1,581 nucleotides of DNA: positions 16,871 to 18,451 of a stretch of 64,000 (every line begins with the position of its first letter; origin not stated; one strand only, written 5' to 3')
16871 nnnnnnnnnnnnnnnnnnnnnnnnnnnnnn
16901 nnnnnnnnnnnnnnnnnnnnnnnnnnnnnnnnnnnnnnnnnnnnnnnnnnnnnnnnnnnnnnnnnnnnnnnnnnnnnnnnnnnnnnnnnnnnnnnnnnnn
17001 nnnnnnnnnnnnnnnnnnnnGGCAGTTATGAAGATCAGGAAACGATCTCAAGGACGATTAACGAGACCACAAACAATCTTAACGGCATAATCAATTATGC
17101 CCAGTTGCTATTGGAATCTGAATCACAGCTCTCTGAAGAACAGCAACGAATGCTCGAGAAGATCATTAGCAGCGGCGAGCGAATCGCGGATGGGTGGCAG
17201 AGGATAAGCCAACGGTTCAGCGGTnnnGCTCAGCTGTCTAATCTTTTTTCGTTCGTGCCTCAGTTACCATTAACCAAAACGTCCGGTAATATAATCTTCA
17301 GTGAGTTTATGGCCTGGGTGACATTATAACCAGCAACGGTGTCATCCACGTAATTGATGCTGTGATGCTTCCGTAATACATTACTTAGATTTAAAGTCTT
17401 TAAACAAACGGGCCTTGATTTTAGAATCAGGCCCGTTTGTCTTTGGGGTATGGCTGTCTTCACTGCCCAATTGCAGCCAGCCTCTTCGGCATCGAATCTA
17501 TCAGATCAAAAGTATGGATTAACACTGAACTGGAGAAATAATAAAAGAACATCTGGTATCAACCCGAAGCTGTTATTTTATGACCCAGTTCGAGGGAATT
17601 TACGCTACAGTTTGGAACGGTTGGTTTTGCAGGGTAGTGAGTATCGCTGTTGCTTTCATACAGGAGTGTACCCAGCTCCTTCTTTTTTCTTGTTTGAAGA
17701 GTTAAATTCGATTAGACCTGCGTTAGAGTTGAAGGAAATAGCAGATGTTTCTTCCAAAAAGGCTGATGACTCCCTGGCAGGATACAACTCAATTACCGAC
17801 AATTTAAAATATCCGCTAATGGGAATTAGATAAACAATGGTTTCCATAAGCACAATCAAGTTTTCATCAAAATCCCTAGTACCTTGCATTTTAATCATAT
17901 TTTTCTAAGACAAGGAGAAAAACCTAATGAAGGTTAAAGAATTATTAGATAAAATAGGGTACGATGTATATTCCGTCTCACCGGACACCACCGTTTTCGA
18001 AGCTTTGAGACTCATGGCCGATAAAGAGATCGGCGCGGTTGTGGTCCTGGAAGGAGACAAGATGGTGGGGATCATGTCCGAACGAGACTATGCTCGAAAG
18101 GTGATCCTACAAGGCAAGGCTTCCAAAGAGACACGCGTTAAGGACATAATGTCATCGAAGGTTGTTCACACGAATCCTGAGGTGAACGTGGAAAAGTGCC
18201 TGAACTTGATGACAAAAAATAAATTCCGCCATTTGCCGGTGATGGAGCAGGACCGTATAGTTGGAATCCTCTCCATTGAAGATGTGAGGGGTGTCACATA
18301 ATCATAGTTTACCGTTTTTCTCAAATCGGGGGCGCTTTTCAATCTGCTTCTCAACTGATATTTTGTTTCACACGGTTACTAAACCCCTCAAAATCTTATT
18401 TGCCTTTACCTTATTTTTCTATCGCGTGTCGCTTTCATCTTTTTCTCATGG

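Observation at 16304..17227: Membrane sensor ending in a His-to-Asn copy of the neighbouring soluble kinase's DHp domain, with no catalytic domain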

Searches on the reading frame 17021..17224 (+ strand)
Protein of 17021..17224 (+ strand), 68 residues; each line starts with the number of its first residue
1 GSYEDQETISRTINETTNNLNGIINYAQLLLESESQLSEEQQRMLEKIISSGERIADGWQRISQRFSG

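Call 25: search_protein_representatives(protein=window:17021-17224:+)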
Query: 68 residues. Proteins with E-value up to 0.001 (for the whole library): 37; up to 1e-10: 7; up to 1e-30: 0. The best 37 are listed.
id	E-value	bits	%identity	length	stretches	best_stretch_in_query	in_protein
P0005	1.3e-25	104.0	79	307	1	3-68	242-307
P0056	4.1e-15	71.1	62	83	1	4-67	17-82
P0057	5.2e-15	70.7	58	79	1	5-66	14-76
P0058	1.3e-14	69.5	58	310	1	5-66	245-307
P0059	5.4e-13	64.4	64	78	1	8-62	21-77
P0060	4.4e-12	61.6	65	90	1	8-62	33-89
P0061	6.8e-11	57.8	61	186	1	7-62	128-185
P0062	1.2e-10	57.1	61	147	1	9-62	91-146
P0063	1.0e-09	54.2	48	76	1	5-62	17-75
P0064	1.6e-09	53.6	66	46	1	23-66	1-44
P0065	1.8e-09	53.4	53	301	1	7-64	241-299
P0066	3.0e-09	52.7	52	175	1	8-63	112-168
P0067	1.9e-08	50.2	56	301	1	8-62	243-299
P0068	1.5e-07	47.4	50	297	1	5-62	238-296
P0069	2.7e-07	46.6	52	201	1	9-65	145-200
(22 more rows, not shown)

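Call 33: find_homologous_proteins(query=A2, max_evalue=0.001)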
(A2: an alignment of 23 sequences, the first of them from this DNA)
Query A2 (23 sequences) (58 aa, profile of the alignment): 12 proteins with E <= 0.001 among 173 candidates.
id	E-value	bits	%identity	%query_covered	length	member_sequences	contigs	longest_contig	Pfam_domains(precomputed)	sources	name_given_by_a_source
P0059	4.0e-25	105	63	93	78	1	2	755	-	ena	-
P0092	2.1e-24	103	61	93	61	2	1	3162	-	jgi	jgi:nitrate/nitrite-specific signal transduction histidine kinase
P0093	4.8e-24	102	52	93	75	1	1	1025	-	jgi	-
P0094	1.0e-23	101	58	98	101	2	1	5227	-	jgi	jgi:signal transduction histidine kinase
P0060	1.7e-22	97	64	93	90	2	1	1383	-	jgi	jgi:hypothetical protein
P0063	4.1e-21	92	47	100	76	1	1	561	-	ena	-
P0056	1.1e-20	91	62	100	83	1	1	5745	-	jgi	-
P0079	6.2e-20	89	49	100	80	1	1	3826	-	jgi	jgi:hypothetical protein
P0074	1.0e-19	88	52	91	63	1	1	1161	-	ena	-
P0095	1.9e-17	81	52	83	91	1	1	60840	-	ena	-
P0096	7.7e-17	79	48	83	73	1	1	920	-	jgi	-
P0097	5.1e-14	70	51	79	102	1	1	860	-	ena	-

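Call 54: search_solved_structures(query=A2, max_evalue=1, show_alignments=4)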
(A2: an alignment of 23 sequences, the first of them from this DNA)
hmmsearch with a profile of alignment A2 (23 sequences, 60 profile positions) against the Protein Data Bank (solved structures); distinct sequences matched with E-value up to 1: 6.
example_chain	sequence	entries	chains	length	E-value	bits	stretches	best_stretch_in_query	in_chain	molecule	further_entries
7yv9_B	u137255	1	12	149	0.033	17.4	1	2-42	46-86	Calmodulin-1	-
5oeo_A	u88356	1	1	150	0.11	15.8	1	2-42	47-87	Calmodulin-1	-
2lmt_A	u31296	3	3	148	0.17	15.1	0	2-40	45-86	Calmodulin-related protein 97A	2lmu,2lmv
3ekj_A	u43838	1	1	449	0.33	14.2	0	2-42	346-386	Myosin light chain kinase, Green fluorescent protein, Calmodulin chimera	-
1y6w_A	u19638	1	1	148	0.45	13.8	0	2-41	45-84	Calmodulin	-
2m7l_A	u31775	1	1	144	0.68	13.2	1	2-53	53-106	Calponin homology domain protein, putative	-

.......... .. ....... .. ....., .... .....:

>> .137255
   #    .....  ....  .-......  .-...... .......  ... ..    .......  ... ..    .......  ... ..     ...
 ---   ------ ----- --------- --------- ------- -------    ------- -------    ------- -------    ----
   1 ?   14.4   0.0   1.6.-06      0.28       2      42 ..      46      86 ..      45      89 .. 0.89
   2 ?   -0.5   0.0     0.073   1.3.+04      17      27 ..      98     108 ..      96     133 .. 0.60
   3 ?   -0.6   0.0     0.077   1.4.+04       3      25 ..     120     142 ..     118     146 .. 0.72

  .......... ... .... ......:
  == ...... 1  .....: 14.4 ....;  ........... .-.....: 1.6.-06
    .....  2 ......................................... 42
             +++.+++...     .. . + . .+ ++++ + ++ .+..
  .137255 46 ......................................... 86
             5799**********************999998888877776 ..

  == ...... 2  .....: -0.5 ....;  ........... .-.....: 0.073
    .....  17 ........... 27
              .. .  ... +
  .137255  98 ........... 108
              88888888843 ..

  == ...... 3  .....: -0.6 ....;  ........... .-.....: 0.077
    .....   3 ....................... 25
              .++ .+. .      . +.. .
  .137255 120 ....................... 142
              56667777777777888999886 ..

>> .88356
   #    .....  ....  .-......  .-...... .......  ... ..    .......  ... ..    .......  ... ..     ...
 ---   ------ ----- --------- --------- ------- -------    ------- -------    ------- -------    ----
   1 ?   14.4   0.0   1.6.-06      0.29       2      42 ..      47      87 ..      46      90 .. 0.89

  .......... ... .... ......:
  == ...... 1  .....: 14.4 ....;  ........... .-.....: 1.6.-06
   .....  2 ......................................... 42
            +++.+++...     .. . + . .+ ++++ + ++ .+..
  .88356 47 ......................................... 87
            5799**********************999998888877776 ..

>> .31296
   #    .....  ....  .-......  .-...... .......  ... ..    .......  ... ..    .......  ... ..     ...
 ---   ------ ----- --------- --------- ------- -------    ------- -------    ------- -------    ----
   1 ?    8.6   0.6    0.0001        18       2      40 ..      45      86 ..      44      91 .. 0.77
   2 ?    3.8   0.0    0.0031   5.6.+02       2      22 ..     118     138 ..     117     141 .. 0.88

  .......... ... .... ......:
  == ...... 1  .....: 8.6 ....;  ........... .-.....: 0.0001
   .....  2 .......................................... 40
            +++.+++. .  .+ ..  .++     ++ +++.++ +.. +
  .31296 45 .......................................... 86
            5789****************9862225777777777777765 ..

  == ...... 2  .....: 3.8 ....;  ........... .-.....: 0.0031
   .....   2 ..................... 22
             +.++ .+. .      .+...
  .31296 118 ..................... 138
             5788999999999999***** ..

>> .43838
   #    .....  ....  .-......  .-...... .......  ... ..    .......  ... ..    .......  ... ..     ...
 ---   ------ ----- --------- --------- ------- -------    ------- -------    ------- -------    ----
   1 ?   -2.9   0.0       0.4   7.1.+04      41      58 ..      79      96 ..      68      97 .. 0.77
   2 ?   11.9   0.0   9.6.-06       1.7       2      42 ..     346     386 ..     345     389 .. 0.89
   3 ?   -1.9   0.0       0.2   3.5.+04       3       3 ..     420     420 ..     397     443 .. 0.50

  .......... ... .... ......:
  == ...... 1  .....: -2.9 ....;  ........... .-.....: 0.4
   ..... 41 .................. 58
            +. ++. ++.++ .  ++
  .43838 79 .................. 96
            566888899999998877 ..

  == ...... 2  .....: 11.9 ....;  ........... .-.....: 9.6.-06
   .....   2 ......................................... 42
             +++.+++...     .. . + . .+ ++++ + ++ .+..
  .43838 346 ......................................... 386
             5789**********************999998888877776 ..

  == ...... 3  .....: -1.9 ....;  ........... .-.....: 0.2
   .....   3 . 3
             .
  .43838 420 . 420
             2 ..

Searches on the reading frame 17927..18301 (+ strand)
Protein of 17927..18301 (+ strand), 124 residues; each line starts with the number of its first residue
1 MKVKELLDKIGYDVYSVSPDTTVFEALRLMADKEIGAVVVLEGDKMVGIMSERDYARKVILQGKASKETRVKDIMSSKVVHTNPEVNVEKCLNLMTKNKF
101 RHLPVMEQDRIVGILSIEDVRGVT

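Call 3: search_protein_families(library=pfam, proteins=[window:17927-18301:+], max_evalue=1)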
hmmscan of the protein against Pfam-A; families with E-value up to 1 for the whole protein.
window:17927-18301:+ (124 aa): 2 families
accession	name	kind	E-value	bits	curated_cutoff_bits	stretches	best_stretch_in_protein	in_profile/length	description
PF00571.33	CBS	-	3.9e-25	88.4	24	2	71-121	1-52/57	CBS domain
PF15447.11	NTS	-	0.19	12.6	25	1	3-15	2-14/36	N-terminal segments of PfEMP1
